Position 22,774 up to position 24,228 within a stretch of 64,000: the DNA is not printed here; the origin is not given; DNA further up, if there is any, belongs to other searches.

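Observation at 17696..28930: Putative ~11-kb import-and-degrade island: PotABCD-type importer, proline dehydrogenase, amidohydrolase and four M24-fold genes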

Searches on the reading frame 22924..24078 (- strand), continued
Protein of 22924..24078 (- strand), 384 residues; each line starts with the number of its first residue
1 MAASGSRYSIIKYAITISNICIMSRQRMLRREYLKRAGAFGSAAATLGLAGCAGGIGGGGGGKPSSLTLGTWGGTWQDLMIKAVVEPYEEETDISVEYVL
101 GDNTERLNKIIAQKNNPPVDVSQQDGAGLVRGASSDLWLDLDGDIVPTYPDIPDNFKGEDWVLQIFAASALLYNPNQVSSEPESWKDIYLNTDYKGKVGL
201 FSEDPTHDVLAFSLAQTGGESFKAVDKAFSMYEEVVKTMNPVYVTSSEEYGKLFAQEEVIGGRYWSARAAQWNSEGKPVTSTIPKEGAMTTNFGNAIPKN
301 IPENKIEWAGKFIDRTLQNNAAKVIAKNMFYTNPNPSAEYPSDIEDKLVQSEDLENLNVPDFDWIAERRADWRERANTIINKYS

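Call 68: predict_structure(alignment_id=A4)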
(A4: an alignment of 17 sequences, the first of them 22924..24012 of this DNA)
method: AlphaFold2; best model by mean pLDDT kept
length: 362 residues; sequences in the alignment: 17
mean_pLDDT: 79.1   pTM: 0.76
mean pLDDT of the five models: 79.1, 76.4, 71.1, 67.7, 58.6
residues with pLDDT >= 90: 125; 70-90: 165; 50-70: 34; < 50: 38
segments of 3 or more residues with pLDDT < 50: 1-38
pLDDT, mean of each block of 10 residues (from residue 1): 31 34 32 36 92 79 92 90 89 89 89 92 92 85 74 87 90 90 87 87 94 94 78 87 70 71 71 92 95 87 72 77 70 70 88 93 84
secondary structure, 60 per line:
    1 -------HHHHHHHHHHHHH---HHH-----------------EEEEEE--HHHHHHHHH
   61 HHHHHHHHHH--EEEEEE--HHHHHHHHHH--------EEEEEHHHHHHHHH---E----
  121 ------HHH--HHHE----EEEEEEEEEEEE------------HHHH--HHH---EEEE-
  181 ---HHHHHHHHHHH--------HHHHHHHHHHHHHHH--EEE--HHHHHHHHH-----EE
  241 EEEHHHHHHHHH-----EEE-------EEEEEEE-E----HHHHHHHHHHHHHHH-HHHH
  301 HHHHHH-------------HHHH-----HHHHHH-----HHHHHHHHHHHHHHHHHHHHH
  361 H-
elements in order: H8-20 E44-49 H52-70 E73-78 H81-90 E99-103 H104-112 E140-151 H164-167 E176-179 H184-194 H203-217 E220-222 H225-233 E239-243 H244-252 E258-260 E268-274 H281-295 H297-306 H320-323 H329-334 H340-361

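Call 72: fold_search(model_id=the predicted structure, library=pdb)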
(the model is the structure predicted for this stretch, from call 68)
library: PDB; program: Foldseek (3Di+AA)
matches with E <= 10: 1794; with E <= 0.001: 1362
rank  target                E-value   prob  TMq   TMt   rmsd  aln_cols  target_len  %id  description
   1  3pu5                  2.8e-22  1.00  0.66  0.73   4.4       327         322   21  The crystal structure of a putative extracellular solute-binding protein from Bordetella parapertussis (released 2010-12-22)
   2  4edp_A                3.3e-19  1.00  0.64  0.72   4.9       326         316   20  1.85 Angstrom resolution crystal structure of an ABC transporter from Clostridium perfringens ATCC 13124 (released 2012-04-11)
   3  4i1d_C                4.2e-19  1.00  0.75  0.84   3.2       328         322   19  The crystal structure of an ABC transporter substrate-binding protein from Bradyrhizobium japonicum USDA 110 (released 2012-12-05)
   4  4r6y                  8.7e-19  1.00  0.68  0.77   4.0       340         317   16  Crystal structure of solute-binding protein stm0429 from salmonella enterica subsp. enterica serovar typhimurium str. lt (released 2014-09-10)
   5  4euo                  1.4e-18  1.00  0.72  0.82   3.5       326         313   21  Structure of Atu4243-GABA sensor (released 2012-11-21)
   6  4i1d_A                1.6e-18  1.00  0.75  0.83   3.3       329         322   19  The crystal structure of an ABC transporter substrate-binding protein from Bradyrhizobium japonicum USDA 110 (released 2012-12-05)
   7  5l9s_A                2.1e-18  1.00  0.64  0.70   4.9       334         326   23  Structure of Agrobacterium tumefaciens C58 strain PBP AttC in open unliganded conformation (released 2016-09-21)
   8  5t1p_D                3.1e-18  1.00  0.64  0.70   5.1       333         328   17  Crystal structure of the putative periplasmic solute-binding protein from Campylobacter jejuni (released 2016-09-07)
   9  6hm2_E                5.6e-18  1.00  0.74  0.85   3.2       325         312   18  Structure in P1 form of the PBP AgtB in complex with agropinic acid from A.tumefacien R10 (released 2018-12-26)
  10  4eq7_A                5.9e-18  1.00  0.72  0.81   3.6       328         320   21  Structure of Atu4243-GABA receptor (released 2012-11-21)
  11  5t1p_F                5.9e-18  1.00  0.64  0.70   4.8       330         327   18  Crystal structure of the putative periplasmic solute-binding protein from Campylobacter jejuni (released 2016-09-07)
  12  6hly                  8.0e-18  1.00  0.71  0.80   3.5       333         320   17  Structure in P212121 form of the PBP AgtB in complex with agropinic acid from A.tumefacien R10 (released 2018-12-26)
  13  6hm2_A                1.1e-17  1.00  0.74  0.84   3.2       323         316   18  Structure in P1 form of the PBP AgtB in complex with agropinic acid from A.tumefacien R10 (released 2018-12-26)
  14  5t1p_B                1.1e-17  1.00  0.64  0.71   5.0       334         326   17  Crystal structure of the putative periplasmic solute-binding protein from Campylobacter jejuni (released 2016-09-07)
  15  6hm2_B                1.2e-17  1.00  0.74  0.83   3.2       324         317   18  Structure in P1 form of the PBP AgtB in complex with agropinic acid from A.tumefacien R10 (released 2018-12-26)
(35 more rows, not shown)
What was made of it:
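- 22924..24012 (-): Tat-signal lipoprotein solute-binding protein (SBP_bac_8) of a haloarchaea-only orthogroup; not PotD. Nearest liganded folds bind GABA, agropinic acid or mannopine (call 72).
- Closest known: PotABCD spermidine/putrescine ABC importer. Different: Its structural neighbours with ligands bind GABA, agropinic acid or mannopine (call 72).
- The liganded structural neighbours of the binding protein include AgtB, which binds agropinic acid, a lactam (call 72).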
